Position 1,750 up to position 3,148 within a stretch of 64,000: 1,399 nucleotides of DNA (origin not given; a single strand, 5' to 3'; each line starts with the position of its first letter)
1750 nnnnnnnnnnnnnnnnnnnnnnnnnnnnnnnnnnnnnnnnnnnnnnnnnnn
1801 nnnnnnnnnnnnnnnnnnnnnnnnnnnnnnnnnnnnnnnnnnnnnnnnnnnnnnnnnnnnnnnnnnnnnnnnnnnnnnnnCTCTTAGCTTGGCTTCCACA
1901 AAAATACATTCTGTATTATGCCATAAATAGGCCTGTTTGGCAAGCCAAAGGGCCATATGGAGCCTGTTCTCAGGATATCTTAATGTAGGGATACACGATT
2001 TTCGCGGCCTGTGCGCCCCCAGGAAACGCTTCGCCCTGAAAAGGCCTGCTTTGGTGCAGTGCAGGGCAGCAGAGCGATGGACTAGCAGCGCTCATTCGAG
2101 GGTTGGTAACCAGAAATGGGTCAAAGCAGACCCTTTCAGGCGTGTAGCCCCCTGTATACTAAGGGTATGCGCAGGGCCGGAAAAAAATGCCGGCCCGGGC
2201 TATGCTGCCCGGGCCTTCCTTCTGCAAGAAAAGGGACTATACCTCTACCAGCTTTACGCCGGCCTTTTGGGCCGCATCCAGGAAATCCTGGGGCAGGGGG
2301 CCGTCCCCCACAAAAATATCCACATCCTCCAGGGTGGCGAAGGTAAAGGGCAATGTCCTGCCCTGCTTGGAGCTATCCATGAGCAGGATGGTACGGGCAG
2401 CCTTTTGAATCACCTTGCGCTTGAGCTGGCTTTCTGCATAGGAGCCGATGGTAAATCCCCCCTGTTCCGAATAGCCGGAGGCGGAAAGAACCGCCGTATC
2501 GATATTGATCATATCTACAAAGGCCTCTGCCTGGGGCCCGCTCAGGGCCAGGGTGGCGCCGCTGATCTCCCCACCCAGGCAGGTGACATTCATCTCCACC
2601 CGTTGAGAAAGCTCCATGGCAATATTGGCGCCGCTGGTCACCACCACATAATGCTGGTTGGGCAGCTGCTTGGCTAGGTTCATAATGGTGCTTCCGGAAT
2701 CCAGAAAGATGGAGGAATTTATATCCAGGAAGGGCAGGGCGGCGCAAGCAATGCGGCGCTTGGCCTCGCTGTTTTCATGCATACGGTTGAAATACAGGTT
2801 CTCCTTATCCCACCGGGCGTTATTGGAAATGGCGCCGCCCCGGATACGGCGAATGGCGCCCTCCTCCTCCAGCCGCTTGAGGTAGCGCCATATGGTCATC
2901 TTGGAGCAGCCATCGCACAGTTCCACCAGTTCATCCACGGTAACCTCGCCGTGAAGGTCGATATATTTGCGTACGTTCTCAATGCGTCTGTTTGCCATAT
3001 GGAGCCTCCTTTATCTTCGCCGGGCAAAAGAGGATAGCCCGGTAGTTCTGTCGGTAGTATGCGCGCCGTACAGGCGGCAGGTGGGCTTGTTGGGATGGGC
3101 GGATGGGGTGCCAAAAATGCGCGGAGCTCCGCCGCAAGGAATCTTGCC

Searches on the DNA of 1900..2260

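Call 6: search_rna_families(source=window, start=1900, end=2260, threshold=evalue, max_evalue=10, show_alignments=3)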
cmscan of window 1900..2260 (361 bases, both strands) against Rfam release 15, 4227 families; matches with E-value up to 10: 6.
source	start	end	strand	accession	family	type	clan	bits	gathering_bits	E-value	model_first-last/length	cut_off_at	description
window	2136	2236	+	RF02012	group-II-D1D4-7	Intron;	CL00102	16.9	34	0.2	1-151/151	no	Group II catalytic intron D1-D4-7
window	2194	2216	+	RF01330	CRISPR-DR16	Gene; CRISPR;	-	16.1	35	0.66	6-28/37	no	CRISPR RNA direct repeat element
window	2147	2207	+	RF00118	rydB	Gene; sRNA;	-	14.8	50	1.4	1-61/61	no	rydB RNA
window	2192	2215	-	RF02278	Betaproteobacteria_toxic_sRNA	Gene; sRNA;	-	12.9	50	5.3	34-57/64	no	Betaproteobacteria toxic small RNA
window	2192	2215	+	RF02346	ar35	Gene; sRNA;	-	11.3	45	9.4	112-135/144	no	Alphaproteobacterial sRNA ar35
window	2190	2214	+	RF02784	SorX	Gene; sRNA;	-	10.7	46.6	9.2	44-67/73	no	Singlet oxygen resistance RNA X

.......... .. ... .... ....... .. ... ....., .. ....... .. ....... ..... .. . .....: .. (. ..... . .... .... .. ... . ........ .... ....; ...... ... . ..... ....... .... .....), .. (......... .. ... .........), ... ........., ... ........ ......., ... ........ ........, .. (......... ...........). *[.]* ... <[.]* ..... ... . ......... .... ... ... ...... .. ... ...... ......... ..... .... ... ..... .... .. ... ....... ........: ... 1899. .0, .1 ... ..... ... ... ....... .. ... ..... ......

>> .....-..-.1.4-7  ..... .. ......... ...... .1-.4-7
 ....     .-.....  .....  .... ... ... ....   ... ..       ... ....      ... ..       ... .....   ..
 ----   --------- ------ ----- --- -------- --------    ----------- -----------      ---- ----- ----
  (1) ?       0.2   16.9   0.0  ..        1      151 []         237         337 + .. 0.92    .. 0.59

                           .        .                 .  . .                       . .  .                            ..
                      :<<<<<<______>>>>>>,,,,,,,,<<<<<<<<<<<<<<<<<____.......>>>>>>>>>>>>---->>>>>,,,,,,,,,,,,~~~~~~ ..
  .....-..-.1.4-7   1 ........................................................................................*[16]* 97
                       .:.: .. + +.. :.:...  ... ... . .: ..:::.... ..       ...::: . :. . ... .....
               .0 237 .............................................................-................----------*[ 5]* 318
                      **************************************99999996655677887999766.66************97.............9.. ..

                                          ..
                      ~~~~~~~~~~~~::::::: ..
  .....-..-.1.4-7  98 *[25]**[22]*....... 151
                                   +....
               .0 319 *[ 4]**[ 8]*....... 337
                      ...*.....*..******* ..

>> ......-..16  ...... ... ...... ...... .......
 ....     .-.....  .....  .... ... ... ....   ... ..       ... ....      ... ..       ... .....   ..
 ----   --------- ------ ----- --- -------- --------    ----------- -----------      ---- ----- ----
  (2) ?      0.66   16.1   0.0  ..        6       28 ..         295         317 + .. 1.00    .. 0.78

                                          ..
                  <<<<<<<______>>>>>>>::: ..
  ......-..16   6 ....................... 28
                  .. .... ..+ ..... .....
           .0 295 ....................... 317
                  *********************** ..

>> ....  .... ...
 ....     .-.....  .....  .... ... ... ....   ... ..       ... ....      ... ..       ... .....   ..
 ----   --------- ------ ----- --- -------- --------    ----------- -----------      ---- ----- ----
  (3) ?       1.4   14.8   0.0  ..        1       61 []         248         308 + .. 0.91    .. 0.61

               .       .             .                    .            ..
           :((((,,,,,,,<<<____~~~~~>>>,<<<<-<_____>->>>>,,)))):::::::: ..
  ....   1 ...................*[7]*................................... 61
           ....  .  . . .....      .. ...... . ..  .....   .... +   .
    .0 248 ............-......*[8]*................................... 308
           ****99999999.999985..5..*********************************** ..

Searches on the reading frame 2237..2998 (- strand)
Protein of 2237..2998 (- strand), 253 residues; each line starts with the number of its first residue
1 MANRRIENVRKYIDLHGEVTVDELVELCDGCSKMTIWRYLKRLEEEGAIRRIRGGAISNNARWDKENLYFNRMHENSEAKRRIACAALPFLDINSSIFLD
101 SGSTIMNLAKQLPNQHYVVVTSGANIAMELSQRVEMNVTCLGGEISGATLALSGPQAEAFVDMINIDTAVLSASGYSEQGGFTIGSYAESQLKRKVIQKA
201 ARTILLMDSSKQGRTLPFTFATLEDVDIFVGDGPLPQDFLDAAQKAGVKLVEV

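Call 13: search_protein_families(library=pfam, proteins=[window:2237-2998:-])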
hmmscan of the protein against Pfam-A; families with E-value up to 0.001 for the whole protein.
window:2237-2998:- (253 aa): 3 families
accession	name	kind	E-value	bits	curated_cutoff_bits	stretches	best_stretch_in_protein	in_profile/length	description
PF00455.28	DeoRC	-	1.8e-41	142.2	31.8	1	75-232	1-159/160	DeoR C terminal sensor domain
PF08220.18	HTH_DeoR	-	2.5e-11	43.6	21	1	5-60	1-55/57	DeoR-like helix-turn-helix domain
PF08279.18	HTH_11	-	0.0005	20.3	25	0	16-48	13-45/55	HTH domain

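Call 69: find_encoding_contigs(protein=window:2237-2998:-, flank=3000, max_places=8)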
Protein window:2237-2998:- (253 aa): 4 contigs read that carry it; 4 places shown.
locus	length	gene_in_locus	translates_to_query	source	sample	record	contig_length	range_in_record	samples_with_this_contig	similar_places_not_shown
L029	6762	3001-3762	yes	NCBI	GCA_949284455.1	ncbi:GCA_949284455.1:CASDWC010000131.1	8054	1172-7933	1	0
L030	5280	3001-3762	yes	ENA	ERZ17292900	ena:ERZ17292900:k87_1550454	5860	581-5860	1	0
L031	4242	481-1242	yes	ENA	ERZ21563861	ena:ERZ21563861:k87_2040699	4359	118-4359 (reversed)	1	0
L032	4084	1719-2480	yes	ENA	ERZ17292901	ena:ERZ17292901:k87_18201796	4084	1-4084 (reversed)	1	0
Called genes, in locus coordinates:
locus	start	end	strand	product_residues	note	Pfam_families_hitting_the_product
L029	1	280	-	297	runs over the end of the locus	PF00849:PseudoU_synth_2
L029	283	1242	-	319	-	PF00389:2-Hacid_dh, PF02826:2-Hacid_dh_C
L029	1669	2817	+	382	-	PF02595:Gly_kinase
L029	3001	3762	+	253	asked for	PF08220:HTH_DeoR, PF00455:DeoRC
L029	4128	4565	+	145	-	PF11290:DUF3090 (weak), PF13240:Zn_Ribbon_1 (weak)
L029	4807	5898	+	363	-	PF00266:Aminotran_5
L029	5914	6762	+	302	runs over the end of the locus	PF00389:2-Hacid_dh, PF02826:2-Hacid_dh_C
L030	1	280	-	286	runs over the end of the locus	?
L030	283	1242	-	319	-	PF00389:2-Hacid_dh, PF02826:2-Hacid_dh_C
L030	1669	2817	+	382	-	PF02595:Gly_kinase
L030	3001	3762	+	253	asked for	PF08220:HTH_DeoR, PF00455:DeoRC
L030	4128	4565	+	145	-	PF11290:DUF3090 (weak), PF13240:Zn_Ribbon_1 (weak)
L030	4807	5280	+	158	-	?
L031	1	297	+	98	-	?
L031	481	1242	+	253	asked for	PF08220:HTH_DeoR, PF00455:DeoRC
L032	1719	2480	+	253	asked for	PF08220:HTH_DeoR, PF00455:DeoRC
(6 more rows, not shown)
